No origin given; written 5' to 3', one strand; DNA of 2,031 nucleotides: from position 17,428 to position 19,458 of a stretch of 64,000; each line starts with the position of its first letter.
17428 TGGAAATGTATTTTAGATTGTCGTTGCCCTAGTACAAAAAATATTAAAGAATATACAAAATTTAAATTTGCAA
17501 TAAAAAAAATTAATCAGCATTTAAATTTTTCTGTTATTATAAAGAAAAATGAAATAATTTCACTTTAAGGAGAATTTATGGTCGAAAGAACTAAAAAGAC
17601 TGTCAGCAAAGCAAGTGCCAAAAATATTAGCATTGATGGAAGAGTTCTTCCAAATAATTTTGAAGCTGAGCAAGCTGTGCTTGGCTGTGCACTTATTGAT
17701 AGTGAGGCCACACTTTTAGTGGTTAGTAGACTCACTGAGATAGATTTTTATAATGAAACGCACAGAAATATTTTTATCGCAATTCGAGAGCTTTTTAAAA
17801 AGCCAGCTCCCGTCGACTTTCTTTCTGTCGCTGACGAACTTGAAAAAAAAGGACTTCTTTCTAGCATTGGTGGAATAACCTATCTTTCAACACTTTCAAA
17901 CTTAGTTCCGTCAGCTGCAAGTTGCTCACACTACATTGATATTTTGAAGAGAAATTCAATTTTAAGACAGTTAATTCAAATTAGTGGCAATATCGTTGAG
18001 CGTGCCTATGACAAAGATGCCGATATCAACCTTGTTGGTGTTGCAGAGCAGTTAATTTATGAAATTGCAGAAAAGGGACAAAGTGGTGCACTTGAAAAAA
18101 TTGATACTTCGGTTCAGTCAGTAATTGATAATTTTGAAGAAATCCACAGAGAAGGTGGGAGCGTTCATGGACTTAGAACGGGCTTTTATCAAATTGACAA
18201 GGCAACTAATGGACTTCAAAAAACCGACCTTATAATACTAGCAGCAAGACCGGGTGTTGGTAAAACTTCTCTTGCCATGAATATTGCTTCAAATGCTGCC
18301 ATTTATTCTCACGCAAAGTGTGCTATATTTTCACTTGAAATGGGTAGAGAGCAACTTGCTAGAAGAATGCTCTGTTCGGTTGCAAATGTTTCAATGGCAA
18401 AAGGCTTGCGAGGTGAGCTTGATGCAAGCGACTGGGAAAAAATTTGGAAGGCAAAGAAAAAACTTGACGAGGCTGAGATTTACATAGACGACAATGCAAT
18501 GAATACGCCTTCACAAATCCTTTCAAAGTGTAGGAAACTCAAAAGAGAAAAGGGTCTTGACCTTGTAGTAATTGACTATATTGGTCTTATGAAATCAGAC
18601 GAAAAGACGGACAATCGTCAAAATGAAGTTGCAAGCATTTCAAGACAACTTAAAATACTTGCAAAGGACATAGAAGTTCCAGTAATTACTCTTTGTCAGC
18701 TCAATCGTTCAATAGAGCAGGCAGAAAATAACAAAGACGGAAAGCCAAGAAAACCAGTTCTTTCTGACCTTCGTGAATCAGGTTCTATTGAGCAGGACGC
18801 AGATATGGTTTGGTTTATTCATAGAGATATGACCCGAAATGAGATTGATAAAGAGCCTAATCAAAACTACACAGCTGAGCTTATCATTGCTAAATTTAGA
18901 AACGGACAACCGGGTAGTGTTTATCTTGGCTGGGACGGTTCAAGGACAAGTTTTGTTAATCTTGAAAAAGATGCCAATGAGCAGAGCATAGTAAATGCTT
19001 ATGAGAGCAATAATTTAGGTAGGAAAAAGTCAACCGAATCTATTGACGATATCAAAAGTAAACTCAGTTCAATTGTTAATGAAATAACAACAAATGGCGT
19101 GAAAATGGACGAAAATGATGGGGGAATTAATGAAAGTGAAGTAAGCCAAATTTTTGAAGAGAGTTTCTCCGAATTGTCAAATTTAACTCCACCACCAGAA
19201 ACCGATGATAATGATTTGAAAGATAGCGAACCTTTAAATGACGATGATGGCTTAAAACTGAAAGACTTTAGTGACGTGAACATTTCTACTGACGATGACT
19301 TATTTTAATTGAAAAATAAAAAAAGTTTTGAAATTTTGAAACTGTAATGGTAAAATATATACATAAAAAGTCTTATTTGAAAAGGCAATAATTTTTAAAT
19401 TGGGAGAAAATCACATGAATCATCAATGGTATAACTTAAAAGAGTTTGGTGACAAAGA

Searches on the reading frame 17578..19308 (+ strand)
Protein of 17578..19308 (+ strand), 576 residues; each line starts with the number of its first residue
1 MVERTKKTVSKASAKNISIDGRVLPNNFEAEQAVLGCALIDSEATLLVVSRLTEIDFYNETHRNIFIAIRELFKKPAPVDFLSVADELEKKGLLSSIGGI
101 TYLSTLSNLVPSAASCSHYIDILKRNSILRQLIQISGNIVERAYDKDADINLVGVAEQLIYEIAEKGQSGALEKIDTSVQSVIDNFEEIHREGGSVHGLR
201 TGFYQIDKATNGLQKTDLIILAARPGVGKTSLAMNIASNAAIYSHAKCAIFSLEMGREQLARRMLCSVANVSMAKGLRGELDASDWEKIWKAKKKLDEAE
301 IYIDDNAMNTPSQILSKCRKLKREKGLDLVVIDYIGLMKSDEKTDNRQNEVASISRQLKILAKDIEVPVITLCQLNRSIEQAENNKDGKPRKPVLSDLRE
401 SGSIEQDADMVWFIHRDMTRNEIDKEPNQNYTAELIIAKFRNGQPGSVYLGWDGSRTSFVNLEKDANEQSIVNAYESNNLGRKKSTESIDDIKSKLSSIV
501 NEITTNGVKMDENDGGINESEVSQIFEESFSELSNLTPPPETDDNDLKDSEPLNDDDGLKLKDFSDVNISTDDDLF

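Call 50: search_protein_families(library=pfam, proteins=[window:17578-19308:+], max_evalue=0.00001)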
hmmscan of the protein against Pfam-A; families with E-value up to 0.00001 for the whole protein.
window:17578-19308:+ (576 aa): 3 families
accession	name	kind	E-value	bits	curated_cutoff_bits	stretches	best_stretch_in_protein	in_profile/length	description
PF03796.21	DnaB_C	-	3.5e-93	312.1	27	1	198-461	1-255/255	DnaB-like helicase C terminal domain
PF00772.26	DnaB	-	6.6e-30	103.6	23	1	24-124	2-102/103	DnaB-like helicase N terminal domain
PF13481.12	AAA_25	-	1.4e-13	51.3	27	1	213-375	29-190/195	AAA domain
